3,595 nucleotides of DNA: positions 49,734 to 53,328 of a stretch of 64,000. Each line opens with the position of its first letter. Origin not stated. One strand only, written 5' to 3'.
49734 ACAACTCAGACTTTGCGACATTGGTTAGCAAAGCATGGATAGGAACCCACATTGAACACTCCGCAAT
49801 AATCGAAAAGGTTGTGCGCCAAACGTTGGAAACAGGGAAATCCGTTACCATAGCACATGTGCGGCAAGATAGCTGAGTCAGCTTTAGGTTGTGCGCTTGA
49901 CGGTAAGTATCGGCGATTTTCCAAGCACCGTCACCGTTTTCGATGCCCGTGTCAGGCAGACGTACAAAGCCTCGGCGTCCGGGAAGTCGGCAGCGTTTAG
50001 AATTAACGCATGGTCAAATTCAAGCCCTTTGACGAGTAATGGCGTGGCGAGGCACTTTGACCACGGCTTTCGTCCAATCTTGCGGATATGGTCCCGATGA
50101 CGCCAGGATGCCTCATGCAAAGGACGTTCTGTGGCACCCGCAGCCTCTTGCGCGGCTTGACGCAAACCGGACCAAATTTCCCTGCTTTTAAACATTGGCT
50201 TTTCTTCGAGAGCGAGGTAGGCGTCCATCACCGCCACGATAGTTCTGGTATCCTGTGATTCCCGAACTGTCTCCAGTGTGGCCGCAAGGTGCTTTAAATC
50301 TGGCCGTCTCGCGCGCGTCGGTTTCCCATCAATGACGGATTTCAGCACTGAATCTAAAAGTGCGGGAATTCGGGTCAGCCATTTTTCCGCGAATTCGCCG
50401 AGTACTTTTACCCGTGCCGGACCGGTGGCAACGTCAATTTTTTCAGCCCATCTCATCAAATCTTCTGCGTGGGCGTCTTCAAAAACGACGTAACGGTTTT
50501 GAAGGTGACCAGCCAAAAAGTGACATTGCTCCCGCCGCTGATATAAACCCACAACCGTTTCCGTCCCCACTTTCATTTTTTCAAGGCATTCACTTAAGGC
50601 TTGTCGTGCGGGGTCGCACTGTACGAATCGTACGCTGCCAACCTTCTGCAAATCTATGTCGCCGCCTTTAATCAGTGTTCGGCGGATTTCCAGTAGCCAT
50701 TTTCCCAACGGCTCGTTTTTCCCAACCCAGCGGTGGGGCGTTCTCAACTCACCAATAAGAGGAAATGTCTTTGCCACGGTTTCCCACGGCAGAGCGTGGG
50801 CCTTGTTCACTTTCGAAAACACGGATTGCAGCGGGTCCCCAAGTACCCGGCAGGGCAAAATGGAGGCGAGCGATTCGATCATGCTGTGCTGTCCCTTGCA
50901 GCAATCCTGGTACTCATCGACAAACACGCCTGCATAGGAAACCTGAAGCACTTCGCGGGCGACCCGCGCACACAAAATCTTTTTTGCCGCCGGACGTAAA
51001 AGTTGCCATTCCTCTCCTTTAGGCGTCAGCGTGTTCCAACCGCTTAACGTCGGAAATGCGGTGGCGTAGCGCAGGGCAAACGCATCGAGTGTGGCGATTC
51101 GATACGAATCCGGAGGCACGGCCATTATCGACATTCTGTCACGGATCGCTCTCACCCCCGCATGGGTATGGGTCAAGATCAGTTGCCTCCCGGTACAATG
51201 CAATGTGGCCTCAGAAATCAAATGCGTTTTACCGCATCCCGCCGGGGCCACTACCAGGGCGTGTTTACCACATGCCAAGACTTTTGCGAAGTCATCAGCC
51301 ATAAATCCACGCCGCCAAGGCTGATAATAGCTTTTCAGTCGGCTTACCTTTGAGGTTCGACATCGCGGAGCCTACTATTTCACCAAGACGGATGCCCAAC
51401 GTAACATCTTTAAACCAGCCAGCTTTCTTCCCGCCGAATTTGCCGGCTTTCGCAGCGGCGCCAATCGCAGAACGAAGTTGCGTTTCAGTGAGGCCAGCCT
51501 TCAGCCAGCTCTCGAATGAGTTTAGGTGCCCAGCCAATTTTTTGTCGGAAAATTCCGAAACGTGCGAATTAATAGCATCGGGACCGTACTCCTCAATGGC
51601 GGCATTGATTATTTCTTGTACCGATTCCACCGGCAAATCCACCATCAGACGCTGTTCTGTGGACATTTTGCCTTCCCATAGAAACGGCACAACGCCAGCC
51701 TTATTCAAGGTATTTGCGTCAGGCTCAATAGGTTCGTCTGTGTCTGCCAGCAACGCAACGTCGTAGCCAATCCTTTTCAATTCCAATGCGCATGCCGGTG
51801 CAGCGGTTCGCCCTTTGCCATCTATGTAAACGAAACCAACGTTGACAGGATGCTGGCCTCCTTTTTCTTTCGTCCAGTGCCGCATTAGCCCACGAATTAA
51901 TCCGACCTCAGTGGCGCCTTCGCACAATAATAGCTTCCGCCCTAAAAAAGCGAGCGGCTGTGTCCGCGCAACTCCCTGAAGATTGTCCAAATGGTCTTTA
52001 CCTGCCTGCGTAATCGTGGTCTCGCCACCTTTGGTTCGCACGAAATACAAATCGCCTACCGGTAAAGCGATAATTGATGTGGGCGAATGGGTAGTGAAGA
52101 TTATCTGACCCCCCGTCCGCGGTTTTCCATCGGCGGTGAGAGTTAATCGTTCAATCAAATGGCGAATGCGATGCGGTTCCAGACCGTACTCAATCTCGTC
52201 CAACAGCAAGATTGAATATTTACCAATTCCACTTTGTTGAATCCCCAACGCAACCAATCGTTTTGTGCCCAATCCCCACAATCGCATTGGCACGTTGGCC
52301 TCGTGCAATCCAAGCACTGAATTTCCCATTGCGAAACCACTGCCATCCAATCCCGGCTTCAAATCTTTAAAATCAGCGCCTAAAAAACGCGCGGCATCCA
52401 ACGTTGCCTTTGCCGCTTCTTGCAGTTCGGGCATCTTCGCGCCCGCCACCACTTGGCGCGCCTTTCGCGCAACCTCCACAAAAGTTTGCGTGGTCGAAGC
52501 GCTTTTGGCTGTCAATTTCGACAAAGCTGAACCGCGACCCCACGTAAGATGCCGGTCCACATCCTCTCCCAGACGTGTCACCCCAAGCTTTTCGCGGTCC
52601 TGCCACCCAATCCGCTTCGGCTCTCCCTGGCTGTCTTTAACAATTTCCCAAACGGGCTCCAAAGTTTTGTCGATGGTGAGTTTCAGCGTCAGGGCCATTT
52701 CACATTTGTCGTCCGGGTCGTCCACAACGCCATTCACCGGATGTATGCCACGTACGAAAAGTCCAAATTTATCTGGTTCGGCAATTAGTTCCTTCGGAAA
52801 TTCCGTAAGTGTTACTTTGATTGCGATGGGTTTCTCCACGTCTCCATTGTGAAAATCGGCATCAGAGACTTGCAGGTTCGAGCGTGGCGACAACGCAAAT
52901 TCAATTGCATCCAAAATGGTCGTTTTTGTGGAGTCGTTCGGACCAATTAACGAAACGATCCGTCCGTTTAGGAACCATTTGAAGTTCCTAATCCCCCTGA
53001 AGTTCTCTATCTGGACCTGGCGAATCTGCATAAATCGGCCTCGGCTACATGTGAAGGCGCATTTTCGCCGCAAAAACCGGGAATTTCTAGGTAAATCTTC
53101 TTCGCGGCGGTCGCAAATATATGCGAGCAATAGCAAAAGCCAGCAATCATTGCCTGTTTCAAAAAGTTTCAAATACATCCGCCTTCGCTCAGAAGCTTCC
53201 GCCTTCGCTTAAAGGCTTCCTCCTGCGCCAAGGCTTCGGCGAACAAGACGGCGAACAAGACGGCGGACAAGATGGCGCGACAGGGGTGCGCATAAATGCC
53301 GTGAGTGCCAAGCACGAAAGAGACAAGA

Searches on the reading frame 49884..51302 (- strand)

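Call 8: search_protein_families(library=pfam, proteins=[window:49884-51302:-], max_evalue=0.001)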
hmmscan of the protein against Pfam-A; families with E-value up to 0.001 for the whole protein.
window:49884-51302:- (472 aa): 4 families
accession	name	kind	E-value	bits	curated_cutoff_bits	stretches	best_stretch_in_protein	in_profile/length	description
PF01443.25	Viral_helicase1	-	4.2e-10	40.3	21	0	418-460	179-227/228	Viral superfamily 1 RNA helicase core domain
PF00580.27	UvrD-helicase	-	4.7e-10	40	23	1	115-163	205-254/271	UvrD/REP helicase N-terminal domain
PF13245.12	AAA_19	-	4.5e-05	24.1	25.1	1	13-161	12-130/134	AAA domain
PF13538.12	UvrD_C_2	-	0.00035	20.8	27.4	1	424-459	10-51/52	UvrD-like helicase C-terminal domain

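Call 68: search_protein_families(library=padloc, proteins=[window:49884-51302:-], max_evalue=0.00001)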
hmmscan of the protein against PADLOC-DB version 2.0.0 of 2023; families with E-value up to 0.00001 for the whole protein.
window:49884-51302:- (472 aa): 17 families
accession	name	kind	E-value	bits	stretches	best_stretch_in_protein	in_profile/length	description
PDLC04173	GajB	-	8.3e-122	405.5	1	12-468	9-469/471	-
PDLC04171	GajB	-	1e-52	177.5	1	15-355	14-362/392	-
PDLC04172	GajB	-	6.2e-37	125.7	2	13-211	6-210/505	-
PDLC00122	GajB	-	3.1e-12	44.2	1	107-162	146-204/502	UrvD helicase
PDLC00123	GajB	-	7.1e-10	36.1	1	108-163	161-218/540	UrvD helicase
PDLC00117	GajB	-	9.3e-10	35.6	1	112-162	208-260/604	UrvD helicase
PDLC00148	GajB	-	1e-09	35.9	0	14-77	3-68/369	UrvD helicase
PDLC00103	GajB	-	1.1e-07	29.2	1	103-145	191-234/612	UrvD helicase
PDLC00144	GajB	-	3.9e-07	27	1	90-153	127-191/559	UrvD helicase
PDLC00104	GajB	-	4.8e-07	26.9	0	113-162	156-205/574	UrvD helicase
PDLC00118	GajB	-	6.7e-07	26.6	0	106-170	131-197/515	UrvD helicase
PDLC00116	GajB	-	2.5e-06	24.5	0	103-145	139-182/557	UrvD helicase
PDLC00127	GajB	-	3e-06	24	0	116-166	195-249/594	UrvD helicase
PDLC00146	GajB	-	3.4e-06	24.2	0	116-187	246-320/663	UrvD helicase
PDLC00132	GajB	-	5.1e-06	23.4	0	117-163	209-257/625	UrvD helicase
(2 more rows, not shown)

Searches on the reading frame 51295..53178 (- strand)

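Call 8: search_protein_families(library=pfam, proteins=[window:51295-53178:-], max_evalue=0.001)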
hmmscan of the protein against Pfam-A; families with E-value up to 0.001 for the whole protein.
window:51295-53178:- (627 aa): 6 families
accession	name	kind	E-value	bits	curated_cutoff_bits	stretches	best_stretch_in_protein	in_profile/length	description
PF13304.12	AAA_21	-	3.2e-22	80.4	27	2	293-367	230-301/304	AAA domain, putative AbiEii toxin, Type IV TA system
PF13175.12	AAA_15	-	1.2e-18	68.3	32.1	2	50-148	1-92/374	AAA ATPase domain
PF02463.25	SMC_N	-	1.7e-07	31.4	40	1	52-101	2-53/220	RecF/RecN/SMC N terminal domain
PF13476.12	AAA_23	-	1.8e-07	32.5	27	1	55-114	2-63/201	AAA domain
PF13555.12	AAA_29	-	0.00012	22.2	27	1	59-102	8-52/61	P-loop containing region of AAA domain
PF11398.14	DUF2813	-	0.00035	20.5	21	1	50-112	1-63/372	Protein of unknown function (DUF2813)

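Call 68: search_protein_families(library=padloc, proteins=[window:51295-53178:-], max_evalue=0.00001)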
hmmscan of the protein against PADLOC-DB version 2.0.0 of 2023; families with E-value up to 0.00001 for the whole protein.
window:51295-53178:- (627 aa): 73 families (the best 25 are shown)
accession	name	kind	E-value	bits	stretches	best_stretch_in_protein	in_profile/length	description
PDLC04168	GajA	-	1.8e-169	563.1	1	50-626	1-568/570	-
PDLC04169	GajA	-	2.7e-69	232.7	1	190-603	3-410/434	-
PDLC04170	GajA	-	3.7e-50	169.1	1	50-486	1-440/565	-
PDLC02358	Old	-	2.2e-22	77.6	2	50-132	2-78/578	Old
PDLC02980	AriA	-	9.3e-22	76.3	1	294-367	231-301/304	-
PDLC02979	AriA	-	3.5e-20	71.1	2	50-124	1-86/373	-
PDLC00086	GajA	-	6e-18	63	2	50-130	1-89/600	AAA ATPase domain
PDLC00067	GajA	-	4.8e-16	56.3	2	51-120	4-74/604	AAA ATPase domain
PDLC00062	GajA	-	6.2e-16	55.9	1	50-116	1-64/639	AAA ATPase domain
PDLC00080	GajA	-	2.4e-15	54.3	1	50-367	1-335/622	AAA ATPase domain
PDLC00099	GajA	-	3.6e-15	54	1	50-130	1-87/626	AAA ATPase domain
PDLC00102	GajA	-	8.9e-14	48.8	1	50-110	1-61/532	AAA ATPase domain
PDLC04176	HEC-01A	-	3.5e-13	47.7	1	320-398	276-350/371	-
PDLC00096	GajA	-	4e-13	47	1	50-126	1-84/630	AAA ATPase domain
PDLC00091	GajA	-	4.3e-13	47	1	50-118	1-77/627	AAA ATPase domain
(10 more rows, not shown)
